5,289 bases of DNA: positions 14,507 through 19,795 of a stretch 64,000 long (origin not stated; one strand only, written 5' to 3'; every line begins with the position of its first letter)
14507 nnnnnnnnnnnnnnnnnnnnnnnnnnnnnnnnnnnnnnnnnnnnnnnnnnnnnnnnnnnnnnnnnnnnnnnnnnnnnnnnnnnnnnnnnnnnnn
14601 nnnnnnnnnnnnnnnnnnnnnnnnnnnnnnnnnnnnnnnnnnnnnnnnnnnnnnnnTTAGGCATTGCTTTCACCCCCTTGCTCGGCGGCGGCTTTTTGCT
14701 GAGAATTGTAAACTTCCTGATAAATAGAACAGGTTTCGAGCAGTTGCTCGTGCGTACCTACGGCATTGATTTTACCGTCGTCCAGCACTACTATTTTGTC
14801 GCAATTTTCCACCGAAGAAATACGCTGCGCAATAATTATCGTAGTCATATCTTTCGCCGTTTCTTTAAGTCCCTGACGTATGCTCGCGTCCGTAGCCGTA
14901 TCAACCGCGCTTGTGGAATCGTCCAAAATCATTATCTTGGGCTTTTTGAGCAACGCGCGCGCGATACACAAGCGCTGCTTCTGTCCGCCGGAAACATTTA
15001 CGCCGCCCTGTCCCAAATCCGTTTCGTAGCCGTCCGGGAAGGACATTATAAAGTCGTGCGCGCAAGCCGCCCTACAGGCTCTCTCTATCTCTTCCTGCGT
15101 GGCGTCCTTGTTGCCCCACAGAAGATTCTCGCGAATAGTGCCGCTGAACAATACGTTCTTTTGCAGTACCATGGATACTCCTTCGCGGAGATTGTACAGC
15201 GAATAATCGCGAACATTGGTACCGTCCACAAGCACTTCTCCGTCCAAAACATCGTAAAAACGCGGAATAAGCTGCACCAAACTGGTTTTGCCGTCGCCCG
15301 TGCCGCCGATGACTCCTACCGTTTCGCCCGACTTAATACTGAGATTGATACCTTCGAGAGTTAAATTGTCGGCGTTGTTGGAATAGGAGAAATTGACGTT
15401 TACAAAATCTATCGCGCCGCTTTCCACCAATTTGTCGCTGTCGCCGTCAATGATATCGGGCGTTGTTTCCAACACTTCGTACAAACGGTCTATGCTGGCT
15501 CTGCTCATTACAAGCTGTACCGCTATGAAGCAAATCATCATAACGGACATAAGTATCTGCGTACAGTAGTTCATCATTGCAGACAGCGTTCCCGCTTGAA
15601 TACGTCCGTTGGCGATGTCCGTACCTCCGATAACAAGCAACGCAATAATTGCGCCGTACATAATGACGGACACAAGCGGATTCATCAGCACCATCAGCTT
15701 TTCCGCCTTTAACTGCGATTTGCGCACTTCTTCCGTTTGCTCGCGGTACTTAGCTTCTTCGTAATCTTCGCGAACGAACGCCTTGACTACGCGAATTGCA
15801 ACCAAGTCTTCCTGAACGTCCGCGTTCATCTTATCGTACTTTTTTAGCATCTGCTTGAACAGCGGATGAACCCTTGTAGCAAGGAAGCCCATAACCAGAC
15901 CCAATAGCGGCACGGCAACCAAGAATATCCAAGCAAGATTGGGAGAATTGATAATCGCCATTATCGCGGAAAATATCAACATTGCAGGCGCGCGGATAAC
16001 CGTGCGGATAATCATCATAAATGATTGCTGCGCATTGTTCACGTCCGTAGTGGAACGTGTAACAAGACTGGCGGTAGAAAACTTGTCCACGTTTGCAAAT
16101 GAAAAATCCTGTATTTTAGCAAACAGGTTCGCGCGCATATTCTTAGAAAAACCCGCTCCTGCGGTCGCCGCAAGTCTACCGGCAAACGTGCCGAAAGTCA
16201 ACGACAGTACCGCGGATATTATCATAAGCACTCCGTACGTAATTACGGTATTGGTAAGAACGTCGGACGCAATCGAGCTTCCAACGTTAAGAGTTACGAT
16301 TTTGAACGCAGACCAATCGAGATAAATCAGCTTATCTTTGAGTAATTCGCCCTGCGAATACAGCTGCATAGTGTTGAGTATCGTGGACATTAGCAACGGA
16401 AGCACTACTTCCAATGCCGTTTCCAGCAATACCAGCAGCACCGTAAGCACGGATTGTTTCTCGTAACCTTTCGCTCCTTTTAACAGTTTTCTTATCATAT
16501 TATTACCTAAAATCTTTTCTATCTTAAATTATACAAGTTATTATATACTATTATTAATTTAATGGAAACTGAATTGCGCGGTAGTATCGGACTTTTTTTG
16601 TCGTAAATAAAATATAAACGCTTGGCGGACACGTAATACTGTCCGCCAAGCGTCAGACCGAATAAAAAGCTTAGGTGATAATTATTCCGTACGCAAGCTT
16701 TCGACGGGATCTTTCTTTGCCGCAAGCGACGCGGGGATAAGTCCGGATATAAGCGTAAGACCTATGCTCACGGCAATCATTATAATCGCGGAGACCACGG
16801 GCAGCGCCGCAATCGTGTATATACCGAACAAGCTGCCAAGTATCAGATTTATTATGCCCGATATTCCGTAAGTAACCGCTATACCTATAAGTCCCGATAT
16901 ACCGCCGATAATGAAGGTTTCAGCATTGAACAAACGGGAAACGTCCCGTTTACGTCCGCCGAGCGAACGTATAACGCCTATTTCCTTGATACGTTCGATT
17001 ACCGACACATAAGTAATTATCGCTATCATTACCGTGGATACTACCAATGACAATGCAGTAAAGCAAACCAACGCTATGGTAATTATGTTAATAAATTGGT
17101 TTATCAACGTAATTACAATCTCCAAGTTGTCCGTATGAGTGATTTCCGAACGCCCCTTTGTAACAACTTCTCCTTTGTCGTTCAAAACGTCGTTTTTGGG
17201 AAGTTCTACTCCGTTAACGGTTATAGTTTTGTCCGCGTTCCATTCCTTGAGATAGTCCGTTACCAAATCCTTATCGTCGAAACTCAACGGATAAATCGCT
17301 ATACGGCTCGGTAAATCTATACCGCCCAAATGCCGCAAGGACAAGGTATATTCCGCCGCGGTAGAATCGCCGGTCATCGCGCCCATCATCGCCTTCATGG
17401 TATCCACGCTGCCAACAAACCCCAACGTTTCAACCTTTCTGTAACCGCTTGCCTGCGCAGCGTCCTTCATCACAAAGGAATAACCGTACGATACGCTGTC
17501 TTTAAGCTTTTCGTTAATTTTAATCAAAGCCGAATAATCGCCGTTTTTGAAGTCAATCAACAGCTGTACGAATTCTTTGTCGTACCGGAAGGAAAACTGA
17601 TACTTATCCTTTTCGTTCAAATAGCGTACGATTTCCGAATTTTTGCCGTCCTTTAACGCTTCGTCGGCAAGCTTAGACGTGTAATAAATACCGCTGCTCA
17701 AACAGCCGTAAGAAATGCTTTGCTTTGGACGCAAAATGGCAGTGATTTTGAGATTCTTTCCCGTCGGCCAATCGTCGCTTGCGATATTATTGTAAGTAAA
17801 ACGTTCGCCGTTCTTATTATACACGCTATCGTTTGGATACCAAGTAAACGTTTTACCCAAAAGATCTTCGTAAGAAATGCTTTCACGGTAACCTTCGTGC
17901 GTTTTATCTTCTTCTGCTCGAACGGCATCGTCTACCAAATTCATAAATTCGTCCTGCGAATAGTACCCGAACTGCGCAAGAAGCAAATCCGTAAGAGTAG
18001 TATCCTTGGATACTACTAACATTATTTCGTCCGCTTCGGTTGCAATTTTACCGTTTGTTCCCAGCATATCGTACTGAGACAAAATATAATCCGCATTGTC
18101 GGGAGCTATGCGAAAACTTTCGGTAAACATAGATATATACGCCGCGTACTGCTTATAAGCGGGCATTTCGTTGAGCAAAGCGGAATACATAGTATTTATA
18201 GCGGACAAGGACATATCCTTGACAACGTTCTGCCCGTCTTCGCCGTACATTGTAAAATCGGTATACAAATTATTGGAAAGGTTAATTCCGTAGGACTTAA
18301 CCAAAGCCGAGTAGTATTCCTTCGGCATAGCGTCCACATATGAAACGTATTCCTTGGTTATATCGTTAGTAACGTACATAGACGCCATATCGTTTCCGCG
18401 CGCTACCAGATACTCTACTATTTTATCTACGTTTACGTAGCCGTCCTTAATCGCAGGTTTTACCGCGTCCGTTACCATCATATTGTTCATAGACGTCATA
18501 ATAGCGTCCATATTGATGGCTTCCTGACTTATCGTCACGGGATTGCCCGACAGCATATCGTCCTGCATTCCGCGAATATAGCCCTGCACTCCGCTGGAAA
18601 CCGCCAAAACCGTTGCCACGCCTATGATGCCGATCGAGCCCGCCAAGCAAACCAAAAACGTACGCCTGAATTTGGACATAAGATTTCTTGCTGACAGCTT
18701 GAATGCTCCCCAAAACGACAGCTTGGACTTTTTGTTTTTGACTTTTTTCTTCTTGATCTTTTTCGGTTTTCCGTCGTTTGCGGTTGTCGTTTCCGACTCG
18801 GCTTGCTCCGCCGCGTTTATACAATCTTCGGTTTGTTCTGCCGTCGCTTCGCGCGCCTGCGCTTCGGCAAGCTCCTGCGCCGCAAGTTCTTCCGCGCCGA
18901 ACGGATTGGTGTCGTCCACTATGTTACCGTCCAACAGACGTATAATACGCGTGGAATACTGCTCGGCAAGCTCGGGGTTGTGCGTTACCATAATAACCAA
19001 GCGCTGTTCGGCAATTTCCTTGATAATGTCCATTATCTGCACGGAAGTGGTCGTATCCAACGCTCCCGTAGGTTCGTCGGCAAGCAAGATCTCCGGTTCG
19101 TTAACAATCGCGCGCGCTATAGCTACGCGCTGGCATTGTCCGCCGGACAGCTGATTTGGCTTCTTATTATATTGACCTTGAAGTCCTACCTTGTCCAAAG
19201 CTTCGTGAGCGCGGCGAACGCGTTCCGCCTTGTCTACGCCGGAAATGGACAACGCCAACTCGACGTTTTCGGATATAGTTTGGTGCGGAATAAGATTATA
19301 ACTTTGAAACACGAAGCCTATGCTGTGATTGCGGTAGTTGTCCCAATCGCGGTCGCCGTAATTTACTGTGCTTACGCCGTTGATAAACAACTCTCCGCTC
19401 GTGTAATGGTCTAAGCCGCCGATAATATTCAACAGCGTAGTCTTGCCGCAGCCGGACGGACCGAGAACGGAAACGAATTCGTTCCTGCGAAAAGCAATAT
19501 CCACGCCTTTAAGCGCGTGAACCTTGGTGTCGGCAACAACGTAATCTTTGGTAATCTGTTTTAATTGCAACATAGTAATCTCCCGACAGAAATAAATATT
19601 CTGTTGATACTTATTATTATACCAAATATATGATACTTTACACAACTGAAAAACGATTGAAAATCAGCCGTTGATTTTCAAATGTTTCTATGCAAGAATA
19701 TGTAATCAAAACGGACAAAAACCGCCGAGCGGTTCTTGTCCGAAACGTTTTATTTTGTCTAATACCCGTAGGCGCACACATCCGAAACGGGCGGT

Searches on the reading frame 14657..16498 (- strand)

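Call 70: search_protein_families(library=pfam, proteins=[window:14657-16498:-], max_evalue=0.0001)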
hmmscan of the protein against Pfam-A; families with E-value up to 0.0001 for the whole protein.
window:14657-16498:- (613 aa): 2 families
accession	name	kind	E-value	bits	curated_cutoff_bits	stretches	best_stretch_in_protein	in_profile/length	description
PF00664.28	ABC_membrane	-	3.5e-38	132.3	28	1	20-319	5-274/274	ABC transporter transmembrane region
PF00005.33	ABC_tran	-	1.5e-27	97.3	25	1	381-530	1-137/137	ABC transporter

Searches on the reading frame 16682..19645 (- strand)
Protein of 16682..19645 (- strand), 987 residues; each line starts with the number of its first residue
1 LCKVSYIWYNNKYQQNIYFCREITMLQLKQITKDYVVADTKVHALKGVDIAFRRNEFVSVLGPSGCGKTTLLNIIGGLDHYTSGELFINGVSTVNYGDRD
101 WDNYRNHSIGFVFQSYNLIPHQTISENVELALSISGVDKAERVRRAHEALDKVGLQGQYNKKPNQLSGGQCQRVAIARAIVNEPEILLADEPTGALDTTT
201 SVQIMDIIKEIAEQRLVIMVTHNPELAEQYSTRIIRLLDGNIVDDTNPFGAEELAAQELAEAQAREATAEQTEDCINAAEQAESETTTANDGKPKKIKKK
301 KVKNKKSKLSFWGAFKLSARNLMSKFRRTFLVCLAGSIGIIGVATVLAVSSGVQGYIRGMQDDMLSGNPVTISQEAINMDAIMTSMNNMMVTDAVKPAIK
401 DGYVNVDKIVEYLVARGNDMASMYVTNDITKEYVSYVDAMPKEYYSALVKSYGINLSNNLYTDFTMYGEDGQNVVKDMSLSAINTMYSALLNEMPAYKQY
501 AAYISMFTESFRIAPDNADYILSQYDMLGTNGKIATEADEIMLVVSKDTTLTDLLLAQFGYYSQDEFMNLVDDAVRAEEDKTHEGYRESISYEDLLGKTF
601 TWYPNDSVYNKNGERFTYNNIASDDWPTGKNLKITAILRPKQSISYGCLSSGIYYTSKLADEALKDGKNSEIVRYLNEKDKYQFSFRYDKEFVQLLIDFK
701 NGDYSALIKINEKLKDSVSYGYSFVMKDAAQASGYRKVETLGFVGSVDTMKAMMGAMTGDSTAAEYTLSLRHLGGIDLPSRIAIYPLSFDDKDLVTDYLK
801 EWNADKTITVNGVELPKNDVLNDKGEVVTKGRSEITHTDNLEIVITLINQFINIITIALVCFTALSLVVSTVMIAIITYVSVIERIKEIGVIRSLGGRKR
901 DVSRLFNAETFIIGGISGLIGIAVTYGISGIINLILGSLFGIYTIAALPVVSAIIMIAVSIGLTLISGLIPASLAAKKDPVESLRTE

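Call 70: search_protein_families(library=pfam, proteins=[window:16682-19645:-], max_evalue=0.0001)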
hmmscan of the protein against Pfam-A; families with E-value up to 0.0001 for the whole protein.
window:16682-19645:- (987 aa): 3 families
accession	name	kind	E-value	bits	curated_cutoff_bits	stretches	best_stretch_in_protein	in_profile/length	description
PF00005.33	ABC_tran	-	1.4e-33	116.8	25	1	45-193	1-136/137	ABC transporter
PF02687.27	FtsX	-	9.9e-17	61.5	25.5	1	861-980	2-120/120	FtsX-like permease C-terminal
PF02463.25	SMC_N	-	9.7e-05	22.3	40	0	162-231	133-206/220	RecF/RecN/SMC N terminal domain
